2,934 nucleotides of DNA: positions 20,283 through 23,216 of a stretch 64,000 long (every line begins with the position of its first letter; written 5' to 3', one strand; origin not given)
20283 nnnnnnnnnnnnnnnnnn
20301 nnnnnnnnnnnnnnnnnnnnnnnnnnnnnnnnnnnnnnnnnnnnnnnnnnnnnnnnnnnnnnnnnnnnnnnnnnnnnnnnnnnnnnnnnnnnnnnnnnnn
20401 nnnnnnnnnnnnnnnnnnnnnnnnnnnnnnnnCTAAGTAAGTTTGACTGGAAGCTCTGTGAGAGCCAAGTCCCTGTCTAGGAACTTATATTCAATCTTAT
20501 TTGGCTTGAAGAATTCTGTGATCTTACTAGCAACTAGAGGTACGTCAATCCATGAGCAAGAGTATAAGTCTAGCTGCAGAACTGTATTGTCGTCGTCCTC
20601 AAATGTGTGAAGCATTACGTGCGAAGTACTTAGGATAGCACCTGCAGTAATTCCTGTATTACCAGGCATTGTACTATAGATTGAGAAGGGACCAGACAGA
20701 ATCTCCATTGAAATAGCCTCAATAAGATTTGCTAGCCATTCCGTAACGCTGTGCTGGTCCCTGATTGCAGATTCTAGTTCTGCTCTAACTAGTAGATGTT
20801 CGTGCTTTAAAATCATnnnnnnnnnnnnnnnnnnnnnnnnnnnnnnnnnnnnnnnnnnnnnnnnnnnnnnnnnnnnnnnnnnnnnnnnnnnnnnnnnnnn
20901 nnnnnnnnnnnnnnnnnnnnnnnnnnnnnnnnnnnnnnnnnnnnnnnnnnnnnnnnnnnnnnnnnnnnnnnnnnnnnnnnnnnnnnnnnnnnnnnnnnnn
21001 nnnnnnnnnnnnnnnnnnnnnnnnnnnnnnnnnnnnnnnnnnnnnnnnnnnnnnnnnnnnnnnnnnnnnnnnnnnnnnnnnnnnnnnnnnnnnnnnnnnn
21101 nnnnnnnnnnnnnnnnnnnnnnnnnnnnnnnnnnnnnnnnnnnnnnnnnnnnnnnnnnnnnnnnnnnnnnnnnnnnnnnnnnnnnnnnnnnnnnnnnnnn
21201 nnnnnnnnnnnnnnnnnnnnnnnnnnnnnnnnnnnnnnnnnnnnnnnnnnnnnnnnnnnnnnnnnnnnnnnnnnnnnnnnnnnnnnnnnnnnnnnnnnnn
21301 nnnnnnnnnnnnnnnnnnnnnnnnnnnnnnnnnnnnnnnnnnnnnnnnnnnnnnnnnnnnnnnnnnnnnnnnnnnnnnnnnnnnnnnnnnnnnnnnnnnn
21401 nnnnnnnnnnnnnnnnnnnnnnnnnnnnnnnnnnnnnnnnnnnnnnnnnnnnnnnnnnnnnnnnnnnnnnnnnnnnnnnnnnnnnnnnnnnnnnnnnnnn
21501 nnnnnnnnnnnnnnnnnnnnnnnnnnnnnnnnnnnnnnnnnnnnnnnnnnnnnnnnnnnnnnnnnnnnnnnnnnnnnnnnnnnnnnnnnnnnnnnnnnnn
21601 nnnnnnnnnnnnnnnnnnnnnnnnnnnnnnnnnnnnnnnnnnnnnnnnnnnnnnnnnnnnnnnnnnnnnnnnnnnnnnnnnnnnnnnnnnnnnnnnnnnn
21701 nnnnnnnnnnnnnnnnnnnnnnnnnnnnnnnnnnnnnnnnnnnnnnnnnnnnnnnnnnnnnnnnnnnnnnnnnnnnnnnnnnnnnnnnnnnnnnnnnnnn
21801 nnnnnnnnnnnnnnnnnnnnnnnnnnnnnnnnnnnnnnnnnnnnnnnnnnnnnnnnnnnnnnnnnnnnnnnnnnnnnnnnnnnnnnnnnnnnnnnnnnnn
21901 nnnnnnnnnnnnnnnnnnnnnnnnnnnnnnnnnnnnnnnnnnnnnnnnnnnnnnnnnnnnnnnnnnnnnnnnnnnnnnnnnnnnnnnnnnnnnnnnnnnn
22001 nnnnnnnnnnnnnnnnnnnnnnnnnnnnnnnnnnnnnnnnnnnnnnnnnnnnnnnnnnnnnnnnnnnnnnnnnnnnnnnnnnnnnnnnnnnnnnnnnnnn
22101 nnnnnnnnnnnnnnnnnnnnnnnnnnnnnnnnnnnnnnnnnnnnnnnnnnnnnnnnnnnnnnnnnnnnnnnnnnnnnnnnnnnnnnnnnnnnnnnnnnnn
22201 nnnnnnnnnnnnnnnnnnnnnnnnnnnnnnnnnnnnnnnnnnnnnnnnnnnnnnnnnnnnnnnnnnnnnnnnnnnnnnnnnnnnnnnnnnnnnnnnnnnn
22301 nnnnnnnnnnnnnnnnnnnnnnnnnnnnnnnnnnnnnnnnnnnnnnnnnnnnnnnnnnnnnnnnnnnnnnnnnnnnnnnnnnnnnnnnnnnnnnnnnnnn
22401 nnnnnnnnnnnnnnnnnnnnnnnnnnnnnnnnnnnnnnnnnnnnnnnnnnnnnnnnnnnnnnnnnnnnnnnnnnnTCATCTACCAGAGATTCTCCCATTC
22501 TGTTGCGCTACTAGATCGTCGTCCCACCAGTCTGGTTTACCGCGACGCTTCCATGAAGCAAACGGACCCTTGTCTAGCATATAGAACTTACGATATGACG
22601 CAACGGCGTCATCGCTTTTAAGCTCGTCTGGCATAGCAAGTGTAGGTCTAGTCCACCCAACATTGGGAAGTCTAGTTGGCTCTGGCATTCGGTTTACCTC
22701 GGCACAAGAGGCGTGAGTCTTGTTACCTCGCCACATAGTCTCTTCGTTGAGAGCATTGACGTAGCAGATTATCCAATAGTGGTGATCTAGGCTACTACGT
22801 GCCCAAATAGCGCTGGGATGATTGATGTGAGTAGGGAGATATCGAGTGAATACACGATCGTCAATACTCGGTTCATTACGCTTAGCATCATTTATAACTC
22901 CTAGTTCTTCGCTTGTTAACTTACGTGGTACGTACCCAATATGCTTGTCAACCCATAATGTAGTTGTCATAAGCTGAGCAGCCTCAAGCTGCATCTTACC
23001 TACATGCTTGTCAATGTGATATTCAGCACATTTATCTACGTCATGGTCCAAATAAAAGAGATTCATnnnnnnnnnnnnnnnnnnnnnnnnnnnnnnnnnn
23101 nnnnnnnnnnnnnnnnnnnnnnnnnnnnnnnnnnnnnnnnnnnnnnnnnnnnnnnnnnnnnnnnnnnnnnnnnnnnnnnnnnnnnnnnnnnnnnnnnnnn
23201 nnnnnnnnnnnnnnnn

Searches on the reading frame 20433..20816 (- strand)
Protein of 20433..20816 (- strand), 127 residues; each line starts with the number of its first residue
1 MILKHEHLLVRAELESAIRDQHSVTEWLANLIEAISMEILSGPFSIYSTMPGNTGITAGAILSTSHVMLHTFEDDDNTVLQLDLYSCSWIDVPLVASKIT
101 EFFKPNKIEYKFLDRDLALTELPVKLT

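Call 64: search_protein_families(library=pfam, proteins=[window:20433-20816:-], max_evalue=0.01)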
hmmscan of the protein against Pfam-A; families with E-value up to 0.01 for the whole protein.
window:20433-20816:- (127 aa): 1 family
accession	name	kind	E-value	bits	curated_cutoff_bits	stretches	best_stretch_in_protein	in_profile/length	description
PF02675.21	AdoMet_dc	-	6.9e-12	46.1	25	1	16-115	12-106/107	S-adenosylmethionine decarboxylase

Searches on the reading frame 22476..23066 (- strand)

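Call 63: search_protein_families(library=pfam, proteins=[window:22476-23066:-], max_evalue=0.01)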
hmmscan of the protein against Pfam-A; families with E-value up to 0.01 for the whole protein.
window:22476-23066:- (196 aa): 1 family
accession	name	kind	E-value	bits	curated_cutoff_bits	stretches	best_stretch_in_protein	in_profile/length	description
PF03013.19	Pyr_excise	-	0.0025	18.6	23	1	1-121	1-79/81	Pyrimidine dimer DNA glycosylase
